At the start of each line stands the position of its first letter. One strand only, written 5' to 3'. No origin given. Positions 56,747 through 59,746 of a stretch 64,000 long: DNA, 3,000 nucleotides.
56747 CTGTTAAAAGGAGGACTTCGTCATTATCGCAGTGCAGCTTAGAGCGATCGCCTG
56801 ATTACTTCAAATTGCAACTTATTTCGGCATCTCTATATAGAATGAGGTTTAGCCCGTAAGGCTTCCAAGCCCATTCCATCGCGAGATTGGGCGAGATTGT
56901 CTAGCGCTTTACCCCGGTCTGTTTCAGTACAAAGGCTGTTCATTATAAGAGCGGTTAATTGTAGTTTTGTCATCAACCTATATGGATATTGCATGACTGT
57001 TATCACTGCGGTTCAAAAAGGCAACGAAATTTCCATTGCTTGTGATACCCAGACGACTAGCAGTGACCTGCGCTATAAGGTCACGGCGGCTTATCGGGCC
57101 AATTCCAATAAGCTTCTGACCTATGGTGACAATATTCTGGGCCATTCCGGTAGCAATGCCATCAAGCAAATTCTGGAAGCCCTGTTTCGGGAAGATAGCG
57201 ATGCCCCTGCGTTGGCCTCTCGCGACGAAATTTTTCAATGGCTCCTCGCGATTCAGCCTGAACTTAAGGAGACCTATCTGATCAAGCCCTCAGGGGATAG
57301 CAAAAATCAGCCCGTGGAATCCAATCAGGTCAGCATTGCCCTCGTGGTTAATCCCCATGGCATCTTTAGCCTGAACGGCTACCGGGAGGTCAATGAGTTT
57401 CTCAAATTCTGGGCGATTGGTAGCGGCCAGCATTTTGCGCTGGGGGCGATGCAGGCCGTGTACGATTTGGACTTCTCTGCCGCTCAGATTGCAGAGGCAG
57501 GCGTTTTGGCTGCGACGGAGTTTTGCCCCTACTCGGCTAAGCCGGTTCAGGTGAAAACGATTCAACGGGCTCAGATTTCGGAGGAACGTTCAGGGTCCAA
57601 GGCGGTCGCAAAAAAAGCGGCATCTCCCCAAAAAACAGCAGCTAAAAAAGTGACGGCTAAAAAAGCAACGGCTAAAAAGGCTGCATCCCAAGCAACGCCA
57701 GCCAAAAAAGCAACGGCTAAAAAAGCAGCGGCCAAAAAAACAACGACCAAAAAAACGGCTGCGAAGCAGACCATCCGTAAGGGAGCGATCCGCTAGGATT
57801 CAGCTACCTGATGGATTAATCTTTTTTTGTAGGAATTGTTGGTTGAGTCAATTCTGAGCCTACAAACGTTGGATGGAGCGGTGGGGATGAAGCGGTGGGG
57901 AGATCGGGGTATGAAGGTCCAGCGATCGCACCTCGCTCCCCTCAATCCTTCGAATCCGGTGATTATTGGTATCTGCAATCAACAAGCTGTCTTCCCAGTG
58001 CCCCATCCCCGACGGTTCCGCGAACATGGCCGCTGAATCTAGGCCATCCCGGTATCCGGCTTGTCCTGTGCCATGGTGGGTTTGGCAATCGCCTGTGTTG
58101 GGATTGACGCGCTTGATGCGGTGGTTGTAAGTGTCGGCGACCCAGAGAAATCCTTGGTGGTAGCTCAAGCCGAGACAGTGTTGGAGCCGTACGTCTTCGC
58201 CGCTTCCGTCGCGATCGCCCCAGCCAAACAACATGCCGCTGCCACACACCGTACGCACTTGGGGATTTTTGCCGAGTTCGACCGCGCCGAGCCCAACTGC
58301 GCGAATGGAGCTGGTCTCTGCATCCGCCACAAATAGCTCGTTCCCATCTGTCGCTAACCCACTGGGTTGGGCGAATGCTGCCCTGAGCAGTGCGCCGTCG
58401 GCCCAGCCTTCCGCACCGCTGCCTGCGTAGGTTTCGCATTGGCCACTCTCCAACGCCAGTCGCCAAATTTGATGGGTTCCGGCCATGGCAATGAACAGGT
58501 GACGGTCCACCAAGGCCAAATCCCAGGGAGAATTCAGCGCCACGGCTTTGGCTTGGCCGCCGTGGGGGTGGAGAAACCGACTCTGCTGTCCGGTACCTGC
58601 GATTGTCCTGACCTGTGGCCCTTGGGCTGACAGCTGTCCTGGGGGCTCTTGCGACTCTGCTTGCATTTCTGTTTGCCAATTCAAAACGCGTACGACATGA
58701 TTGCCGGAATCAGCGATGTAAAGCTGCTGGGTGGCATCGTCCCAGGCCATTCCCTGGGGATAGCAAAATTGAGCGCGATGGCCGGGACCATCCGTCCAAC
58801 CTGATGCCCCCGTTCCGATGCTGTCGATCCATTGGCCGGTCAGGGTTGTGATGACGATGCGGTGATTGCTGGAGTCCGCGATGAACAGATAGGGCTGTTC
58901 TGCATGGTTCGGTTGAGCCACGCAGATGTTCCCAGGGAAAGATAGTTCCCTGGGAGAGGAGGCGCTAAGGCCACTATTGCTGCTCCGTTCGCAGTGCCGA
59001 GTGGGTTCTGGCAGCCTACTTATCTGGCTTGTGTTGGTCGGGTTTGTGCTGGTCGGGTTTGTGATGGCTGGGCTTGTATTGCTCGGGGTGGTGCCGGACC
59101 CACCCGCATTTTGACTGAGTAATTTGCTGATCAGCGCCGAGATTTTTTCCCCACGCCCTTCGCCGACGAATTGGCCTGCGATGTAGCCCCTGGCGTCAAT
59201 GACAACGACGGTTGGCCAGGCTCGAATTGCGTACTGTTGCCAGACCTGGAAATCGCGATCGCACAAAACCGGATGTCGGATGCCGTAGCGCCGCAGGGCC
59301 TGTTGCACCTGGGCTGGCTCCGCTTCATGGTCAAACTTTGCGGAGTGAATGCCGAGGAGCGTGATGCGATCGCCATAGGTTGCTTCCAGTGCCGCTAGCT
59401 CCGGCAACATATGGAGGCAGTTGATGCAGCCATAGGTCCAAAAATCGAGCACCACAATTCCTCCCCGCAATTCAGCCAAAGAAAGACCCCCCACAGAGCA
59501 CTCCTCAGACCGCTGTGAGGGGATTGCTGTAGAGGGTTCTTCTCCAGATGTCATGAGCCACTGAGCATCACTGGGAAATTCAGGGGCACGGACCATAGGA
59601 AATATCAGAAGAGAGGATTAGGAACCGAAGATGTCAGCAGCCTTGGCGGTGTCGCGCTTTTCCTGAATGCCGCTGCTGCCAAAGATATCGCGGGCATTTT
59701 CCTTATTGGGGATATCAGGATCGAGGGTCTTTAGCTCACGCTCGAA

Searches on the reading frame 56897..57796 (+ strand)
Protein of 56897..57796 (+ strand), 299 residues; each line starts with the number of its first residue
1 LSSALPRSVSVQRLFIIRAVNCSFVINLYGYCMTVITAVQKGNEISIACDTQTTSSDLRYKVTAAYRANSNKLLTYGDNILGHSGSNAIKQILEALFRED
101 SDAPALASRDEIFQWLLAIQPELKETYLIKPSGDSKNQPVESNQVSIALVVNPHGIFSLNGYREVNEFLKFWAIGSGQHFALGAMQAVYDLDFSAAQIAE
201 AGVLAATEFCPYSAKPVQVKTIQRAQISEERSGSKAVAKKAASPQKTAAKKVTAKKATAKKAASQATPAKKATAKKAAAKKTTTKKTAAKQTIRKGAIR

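Call 3: search_protein_families(library=pfam, proteins=[window:56897-57796:+], max_evalue=0.01)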
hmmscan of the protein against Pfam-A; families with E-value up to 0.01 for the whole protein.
window:56897-57796:+ (299 aa): 2 families
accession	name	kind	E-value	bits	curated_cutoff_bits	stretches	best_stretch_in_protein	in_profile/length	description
PF07382.16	HC2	-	1e-07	32.7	40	1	216-293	69-146/194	Histone H1-like nucleoprotein HC2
PF00227.31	Proteasome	-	0.0036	17.4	22.4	0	170-222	134-189/189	Proteasome subunit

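Call 4: search_protein_families(library=ncbifam, proteins=[window:56897-57796:+], max_evalue=0.01)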
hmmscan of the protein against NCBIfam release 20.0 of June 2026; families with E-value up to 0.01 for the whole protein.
window:56897-57796:+ (299 aa): 6 families
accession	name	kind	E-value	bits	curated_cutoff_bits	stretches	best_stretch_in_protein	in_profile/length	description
NF003964.0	PRK05456.1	equivalog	3.6e-09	36.5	137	1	150-222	104-178/179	ATP-dependent protease subunit HslV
TIGR03692.1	ATP_dep_HslV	equivalog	4.3e-08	33.1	157.75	1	149-221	96-170/171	HslVU peptidase proteolytic subunit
NF038053.1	hist_H1_lk_Burk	equivalog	3e-07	30.9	80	1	214-292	63-144/195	histone H1-like DNA-binding protein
NF011492.0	PRK14900.1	equivalog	4.9e-07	28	1783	1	203-295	953-1041/1044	valine--tRNA ligase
NF038052.1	histone_lik_HC2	exception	0.00022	21.5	135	1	218-295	45-123/201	histone H1-like DNA-binding protein Hc2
TIGR03634.1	arc_protsome_B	equivalog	0.0023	17.5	224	1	156-224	112-182/185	archaeal proteasome endopeptidase complex subunit beta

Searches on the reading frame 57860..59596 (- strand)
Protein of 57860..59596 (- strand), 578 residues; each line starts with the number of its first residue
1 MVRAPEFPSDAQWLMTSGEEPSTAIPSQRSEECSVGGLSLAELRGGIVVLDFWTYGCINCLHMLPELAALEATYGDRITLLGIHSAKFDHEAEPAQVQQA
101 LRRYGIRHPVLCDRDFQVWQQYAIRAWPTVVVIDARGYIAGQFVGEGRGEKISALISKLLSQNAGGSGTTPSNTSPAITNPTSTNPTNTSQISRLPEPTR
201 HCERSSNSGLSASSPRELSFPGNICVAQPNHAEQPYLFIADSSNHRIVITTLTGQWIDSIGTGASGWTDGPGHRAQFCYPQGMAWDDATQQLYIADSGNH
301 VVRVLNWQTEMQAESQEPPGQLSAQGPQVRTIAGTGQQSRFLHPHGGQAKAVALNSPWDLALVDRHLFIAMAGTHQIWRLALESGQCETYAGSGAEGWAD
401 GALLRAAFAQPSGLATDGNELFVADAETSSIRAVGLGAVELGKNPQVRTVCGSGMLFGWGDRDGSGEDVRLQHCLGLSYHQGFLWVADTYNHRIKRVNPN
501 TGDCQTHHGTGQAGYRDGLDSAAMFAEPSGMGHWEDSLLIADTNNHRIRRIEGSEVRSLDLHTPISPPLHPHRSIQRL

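Call 3: search_protein_families(library=pfam, proteins=[window:57860-59596:-], max_evalue=0.01)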
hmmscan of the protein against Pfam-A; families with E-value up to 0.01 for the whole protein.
window:57860-59596:- (578 aa): 8 families
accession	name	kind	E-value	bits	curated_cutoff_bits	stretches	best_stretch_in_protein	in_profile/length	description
PF01436.27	NHL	-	5.7e-30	102.3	20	2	277-304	1-27/28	NHL repeat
PF00578.27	AhpC-TSA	-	3.3e-10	40.4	26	1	35-140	15-122/124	AhpC/TSA family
PF13905.12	Thioredoxin_8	-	5.9e-10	39.8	27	1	47-139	3-94/94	Thioredoxin-like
PF08534.16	Redoxin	-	1.1e-07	32.1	26.6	1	38-148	21-137/148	Redoxin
PF00085.26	Thioredoxin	-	4.8e-05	23.7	23.5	1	47-98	20-71/103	Thioredoxin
PF13098.12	Thioredoxin_2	-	0.00063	20.5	27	1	44-155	4-103/104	Thioredoxin-like domain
PF21959.2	DUF6923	-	0.0012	19.1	27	0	477-512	137-172/234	Repeat of unknown function (DUF6923)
PF08450.18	SGL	-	0.0017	18.4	26.3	0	280-310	136-166/246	SMP-30/Gluconolactonase/LRE-like region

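Call 4: search_protein_families(library=ncbifam, proteins=[window:57860-59596:-], max_evalue=0.01)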
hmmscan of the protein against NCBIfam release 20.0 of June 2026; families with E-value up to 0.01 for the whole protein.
window:57860-59596:- (578 aa): 9 families
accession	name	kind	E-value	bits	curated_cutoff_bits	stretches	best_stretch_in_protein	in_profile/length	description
NF002854.0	PRK03147.1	subfamily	1.4e-12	47.9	170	1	38-158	55-171/176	thiol-disulfide oxidoreductase ResA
NF035926.1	scyF_NHL_VPEP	equivalog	1.2e-08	34.5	350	1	234-310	162-231/376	scytonemin biosynthesis PEP-CTERM protein ScyF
NF041202.1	StoA_CxxC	exception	1.1e-06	28.7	210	1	42-146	49-151/163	endospore biogenesis thiol-disulfide oxidoreductase StoA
NF047697.1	ThioredTrxAClost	equivalog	1.9e-06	28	140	1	46-84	18-56/105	thioredoxin TrxA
TIGR01068.1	thioredoxin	equivalog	8.4e-05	22.7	96.8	0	47-95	16-64/101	thioredoxin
NF010625.0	PRK14018.1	equivalog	0.00022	19.9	522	1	49-157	60-170/521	bifunctional peptide-methionine (S)-S-oxide reductase MsrA/peptide-methionine (R)-S-oxide reductase MsrB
NF033782.1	lipoprot_Omp28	subfamily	0.0014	17.9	150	1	47-98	40-85/264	Omp28 family outer membrane lipoprotein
NF047696.1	ThlDiSintTplARhiz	equivalog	0.0045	16.8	230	1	31-77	83-129/219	thiol:disulfide interchange protein TlpA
NF041054.1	WAxxUGC_long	equivalog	0.0067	15.7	300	0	25-139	84-194/354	ResA-like WAxxUGC motif-containing protein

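Call 7: find_encoding_contigs(protein=window:57860-59596:-, flank=10000, max_places=4)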
Protein window:57860-59596:- (578 aa): no gene with exactly this product is on record in the collection.
